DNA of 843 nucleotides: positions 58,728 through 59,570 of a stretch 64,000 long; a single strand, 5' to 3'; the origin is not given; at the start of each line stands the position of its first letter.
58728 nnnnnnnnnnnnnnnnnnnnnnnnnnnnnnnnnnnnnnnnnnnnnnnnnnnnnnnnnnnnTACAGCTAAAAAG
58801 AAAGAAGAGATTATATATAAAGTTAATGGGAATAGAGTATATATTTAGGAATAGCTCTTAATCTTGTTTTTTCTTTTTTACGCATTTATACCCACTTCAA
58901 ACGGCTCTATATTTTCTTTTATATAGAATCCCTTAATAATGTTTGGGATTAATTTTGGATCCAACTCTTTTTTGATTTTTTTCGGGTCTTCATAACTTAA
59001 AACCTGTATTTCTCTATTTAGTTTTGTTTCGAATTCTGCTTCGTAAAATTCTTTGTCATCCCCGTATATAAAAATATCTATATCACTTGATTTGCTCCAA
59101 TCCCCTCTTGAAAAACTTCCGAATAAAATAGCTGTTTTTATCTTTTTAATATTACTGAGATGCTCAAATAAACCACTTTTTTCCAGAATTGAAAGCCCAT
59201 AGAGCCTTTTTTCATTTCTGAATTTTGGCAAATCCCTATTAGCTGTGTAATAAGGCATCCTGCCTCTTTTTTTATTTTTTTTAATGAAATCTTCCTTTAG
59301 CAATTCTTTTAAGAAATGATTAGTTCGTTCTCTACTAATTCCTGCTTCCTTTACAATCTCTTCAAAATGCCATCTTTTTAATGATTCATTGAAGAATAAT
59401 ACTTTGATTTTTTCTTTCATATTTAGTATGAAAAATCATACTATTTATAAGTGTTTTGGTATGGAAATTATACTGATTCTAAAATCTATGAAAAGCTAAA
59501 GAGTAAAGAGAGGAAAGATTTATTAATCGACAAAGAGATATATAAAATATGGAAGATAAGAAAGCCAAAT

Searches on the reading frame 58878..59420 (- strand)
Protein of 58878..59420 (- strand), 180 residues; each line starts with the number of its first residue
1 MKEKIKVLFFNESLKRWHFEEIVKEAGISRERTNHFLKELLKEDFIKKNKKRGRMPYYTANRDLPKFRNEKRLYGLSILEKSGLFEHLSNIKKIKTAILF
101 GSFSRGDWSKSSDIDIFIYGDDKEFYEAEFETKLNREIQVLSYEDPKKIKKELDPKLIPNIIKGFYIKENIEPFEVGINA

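Call 9: search_protein_families(library=pfam, proteins=[window:58878-59420:-], max_evalue=0.001)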
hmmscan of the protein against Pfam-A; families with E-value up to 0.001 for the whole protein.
window:58878-59420:- (180 aa): 5 families
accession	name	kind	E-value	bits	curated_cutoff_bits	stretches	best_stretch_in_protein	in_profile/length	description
PF18765.7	Polbeta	-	3.7e-12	46.7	26.9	1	87-163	6-82/93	Polymerase beta, Nucleotidyltransferase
PF01909.29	NTP_transf_2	-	5.8e-11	43.1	21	1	86-149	6-69/93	Nucleotidyltransferase domain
PF22440.1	SirC_C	-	0.00057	20.3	27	0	21-52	13-44/47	SirC C-terminal domain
PF24266.1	HTH_HVO_0163_N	-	0.00075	20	31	0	18-62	18-62/70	HVO_0163, N-terminal HTH domain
PF22600.2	MTPAP-like_central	-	0.00082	19.9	27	0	84-129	29-71/139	Poly(A) RNA polymerase, mitochondrial-like, central palm domain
